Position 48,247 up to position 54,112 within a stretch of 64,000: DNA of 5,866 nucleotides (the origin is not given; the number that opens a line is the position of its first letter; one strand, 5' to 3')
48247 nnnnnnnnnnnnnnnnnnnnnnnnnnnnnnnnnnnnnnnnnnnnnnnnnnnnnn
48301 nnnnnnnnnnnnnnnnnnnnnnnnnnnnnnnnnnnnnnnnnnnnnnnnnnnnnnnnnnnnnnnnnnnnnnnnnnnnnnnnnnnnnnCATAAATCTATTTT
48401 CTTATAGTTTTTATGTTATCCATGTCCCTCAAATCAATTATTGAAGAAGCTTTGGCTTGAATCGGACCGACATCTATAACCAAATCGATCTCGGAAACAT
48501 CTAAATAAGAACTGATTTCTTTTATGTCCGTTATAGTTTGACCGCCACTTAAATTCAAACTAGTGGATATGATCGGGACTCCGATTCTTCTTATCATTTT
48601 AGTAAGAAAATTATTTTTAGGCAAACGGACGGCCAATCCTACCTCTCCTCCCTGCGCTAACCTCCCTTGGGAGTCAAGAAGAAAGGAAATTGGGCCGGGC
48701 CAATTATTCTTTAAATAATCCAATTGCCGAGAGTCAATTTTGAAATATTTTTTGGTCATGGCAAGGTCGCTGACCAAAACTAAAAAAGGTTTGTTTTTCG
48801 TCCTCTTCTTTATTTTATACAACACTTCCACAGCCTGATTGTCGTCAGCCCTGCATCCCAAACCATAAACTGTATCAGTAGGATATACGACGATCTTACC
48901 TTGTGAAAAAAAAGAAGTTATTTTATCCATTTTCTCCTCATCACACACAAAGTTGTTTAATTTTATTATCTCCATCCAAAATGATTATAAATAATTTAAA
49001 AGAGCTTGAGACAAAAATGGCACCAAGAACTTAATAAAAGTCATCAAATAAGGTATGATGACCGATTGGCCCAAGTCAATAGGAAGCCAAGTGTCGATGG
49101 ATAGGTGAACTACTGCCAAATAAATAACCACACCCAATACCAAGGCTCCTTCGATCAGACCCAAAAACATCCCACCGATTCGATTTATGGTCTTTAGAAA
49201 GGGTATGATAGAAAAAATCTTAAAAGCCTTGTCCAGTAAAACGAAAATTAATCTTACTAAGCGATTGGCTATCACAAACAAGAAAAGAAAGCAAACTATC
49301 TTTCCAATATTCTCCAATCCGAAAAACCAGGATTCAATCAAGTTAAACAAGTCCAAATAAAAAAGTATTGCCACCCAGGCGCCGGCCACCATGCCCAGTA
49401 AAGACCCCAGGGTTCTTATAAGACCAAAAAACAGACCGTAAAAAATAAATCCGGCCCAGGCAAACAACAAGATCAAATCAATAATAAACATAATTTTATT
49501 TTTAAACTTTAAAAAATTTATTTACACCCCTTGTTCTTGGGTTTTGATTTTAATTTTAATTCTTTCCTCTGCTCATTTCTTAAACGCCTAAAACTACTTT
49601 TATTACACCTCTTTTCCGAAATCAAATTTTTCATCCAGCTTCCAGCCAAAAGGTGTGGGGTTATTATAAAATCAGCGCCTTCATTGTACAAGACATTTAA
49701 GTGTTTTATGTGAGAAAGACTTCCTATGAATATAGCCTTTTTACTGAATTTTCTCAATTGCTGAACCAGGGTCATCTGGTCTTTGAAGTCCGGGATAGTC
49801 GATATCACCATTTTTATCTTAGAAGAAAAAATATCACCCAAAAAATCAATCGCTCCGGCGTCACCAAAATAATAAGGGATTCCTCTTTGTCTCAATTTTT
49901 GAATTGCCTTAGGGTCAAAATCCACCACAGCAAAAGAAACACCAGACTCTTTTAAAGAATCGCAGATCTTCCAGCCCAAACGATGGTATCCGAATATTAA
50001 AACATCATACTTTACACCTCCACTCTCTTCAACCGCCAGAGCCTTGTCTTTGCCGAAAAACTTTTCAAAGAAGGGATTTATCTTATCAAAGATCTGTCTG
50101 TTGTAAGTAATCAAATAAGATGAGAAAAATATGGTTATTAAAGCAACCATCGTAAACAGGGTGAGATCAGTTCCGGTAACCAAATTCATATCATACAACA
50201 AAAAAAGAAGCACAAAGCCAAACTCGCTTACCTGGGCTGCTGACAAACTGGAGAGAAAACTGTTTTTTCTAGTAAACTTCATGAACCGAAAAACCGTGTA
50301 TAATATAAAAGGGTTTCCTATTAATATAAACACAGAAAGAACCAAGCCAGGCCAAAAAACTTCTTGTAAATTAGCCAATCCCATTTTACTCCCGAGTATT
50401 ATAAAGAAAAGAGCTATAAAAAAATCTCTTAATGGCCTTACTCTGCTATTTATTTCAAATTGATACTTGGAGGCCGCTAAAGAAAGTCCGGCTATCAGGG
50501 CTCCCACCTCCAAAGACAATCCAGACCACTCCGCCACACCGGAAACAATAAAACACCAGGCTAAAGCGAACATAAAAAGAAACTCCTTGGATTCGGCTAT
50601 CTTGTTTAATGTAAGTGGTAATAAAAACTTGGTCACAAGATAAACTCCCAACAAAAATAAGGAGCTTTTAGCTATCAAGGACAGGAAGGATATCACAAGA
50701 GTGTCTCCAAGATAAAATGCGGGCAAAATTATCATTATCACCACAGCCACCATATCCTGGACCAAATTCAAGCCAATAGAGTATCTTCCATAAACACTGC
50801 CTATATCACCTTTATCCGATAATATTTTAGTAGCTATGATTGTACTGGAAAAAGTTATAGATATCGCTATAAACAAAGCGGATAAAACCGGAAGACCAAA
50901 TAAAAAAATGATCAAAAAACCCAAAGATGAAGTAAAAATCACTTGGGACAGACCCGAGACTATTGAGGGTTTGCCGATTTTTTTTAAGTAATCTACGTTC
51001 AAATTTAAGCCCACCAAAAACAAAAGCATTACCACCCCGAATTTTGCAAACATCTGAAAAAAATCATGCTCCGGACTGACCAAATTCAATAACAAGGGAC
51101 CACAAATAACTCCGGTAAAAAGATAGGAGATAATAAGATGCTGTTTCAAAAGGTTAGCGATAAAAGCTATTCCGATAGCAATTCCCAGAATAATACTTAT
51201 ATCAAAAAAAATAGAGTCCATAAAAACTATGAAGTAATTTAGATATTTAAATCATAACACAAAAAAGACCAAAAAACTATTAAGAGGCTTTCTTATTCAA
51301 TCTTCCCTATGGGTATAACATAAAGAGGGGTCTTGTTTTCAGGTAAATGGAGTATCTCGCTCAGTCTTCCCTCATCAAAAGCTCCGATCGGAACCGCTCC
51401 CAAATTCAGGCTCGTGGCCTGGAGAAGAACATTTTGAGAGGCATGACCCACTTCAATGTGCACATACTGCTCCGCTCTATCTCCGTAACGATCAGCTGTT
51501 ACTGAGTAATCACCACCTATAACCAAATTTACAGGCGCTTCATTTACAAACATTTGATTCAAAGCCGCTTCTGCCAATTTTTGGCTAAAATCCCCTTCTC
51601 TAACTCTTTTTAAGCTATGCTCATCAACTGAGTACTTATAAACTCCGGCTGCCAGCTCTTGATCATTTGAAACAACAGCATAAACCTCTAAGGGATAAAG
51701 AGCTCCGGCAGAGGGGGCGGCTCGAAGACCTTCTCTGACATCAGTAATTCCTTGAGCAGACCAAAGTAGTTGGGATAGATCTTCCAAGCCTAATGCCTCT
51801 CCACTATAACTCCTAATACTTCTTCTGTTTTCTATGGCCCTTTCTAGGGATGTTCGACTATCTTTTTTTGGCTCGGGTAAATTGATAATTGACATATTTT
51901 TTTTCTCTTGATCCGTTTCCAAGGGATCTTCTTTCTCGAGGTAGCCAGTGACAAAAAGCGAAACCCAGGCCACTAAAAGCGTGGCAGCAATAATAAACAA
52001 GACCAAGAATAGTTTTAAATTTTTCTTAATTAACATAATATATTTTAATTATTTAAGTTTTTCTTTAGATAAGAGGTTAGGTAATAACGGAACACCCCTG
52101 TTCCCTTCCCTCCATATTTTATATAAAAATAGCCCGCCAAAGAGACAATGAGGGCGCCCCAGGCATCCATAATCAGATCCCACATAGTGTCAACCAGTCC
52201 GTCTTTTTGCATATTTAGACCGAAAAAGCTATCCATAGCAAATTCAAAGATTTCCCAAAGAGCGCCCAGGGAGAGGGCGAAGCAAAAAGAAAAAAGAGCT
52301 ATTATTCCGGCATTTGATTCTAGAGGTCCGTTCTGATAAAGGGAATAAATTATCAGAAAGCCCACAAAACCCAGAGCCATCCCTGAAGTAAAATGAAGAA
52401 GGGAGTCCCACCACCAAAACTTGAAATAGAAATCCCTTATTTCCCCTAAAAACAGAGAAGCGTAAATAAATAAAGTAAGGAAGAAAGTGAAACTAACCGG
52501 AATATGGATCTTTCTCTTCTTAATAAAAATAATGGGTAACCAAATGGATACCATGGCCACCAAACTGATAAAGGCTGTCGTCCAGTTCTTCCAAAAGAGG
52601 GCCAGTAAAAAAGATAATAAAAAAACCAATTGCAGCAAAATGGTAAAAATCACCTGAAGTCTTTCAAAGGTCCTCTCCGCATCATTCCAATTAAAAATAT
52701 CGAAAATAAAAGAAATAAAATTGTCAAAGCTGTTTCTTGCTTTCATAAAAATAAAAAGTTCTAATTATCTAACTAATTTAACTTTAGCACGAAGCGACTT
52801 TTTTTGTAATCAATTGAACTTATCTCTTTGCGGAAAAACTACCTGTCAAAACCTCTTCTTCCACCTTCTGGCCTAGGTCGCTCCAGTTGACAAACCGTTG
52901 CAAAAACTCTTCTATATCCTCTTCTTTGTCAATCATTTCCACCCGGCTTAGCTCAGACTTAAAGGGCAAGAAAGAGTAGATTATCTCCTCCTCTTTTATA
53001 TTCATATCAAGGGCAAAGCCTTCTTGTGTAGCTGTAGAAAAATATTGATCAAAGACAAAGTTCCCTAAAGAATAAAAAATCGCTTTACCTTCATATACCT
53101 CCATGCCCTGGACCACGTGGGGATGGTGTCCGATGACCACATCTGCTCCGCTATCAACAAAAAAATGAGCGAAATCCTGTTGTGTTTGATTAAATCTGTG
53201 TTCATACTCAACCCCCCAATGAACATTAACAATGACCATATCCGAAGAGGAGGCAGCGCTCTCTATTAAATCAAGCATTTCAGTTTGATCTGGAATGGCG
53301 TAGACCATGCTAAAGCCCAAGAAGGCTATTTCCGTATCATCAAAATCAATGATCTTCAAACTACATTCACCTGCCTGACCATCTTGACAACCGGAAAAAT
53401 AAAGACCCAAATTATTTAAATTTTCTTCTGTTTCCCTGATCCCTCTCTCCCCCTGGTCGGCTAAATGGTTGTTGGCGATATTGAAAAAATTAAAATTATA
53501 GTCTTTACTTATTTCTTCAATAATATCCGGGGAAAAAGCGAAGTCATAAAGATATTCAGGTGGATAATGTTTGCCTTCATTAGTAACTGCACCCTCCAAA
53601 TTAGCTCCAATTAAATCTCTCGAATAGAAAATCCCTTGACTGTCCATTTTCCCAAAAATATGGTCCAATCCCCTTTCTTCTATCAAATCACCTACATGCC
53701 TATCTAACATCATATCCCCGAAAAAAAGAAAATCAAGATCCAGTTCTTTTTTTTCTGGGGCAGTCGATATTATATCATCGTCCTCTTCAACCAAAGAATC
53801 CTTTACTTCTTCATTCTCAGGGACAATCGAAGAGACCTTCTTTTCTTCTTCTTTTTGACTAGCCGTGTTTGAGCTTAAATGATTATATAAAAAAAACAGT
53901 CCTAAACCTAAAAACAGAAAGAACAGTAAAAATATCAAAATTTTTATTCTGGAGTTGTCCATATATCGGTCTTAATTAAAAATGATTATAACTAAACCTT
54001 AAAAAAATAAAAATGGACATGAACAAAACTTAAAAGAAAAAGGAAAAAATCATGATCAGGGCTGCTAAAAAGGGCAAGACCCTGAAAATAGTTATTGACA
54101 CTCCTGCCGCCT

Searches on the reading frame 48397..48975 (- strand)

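Call 39: search_protein_families(library=pfam, proteins=[window:48397-48975:-], max_evalue=0.00001)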
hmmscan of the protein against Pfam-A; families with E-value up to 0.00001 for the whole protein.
window:48397-48975:- (193 aa): 1 family
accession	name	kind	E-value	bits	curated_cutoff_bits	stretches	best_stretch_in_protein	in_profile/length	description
PF01300.24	Sua5_yciO_yrdC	-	4.6e-46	157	25.1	1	23-192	3-176/178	Telomere recombination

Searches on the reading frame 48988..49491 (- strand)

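Call 41: search_protein_families(library=pfam, proteins=[window:48988-49491:-], max_evalue=0.00001)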
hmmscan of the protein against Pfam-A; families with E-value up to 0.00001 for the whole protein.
window:48988-49491:- (168 aa): 1 family
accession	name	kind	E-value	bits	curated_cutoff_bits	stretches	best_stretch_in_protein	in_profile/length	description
PF02674.22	Colicin_V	-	5.2e-17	62.6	29.3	1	4-150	1-140/144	Colicin V production protein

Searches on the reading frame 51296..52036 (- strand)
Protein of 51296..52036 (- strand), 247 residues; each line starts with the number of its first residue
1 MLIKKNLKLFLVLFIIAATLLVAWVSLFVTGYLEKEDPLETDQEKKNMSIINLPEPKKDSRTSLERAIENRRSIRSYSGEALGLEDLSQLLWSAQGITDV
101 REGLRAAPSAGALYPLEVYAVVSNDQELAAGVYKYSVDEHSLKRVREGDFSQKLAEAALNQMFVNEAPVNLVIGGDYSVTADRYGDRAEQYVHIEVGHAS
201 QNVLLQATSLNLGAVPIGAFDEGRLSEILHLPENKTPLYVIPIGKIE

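Call 41: search_protein_families(library=pfam, proteins=[window:51296-52036:-], max_evalue=0.00001)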
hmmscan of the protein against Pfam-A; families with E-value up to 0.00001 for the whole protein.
window:51296-52036:- (247 aa): 1 family
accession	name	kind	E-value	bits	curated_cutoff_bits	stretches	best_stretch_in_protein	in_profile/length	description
PF00881.29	Nitroreductase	-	2.4e-33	116.1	23.5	1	68-245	1-167/167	Nitroreductase family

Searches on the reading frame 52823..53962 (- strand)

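Call 41: search_protein_families(library=pfam, proteins=[window:52823-53962:-], max_evalue=0.00001)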
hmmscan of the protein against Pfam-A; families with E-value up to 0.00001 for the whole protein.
window:52823-53962:- (380 aa): 1 family
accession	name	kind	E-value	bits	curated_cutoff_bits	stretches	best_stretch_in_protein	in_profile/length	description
PF09587.15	PGA_cap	-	2.1e-56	191.7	27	1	79-306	3-255/255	Bacterial capsule synthesis protein PGA_cap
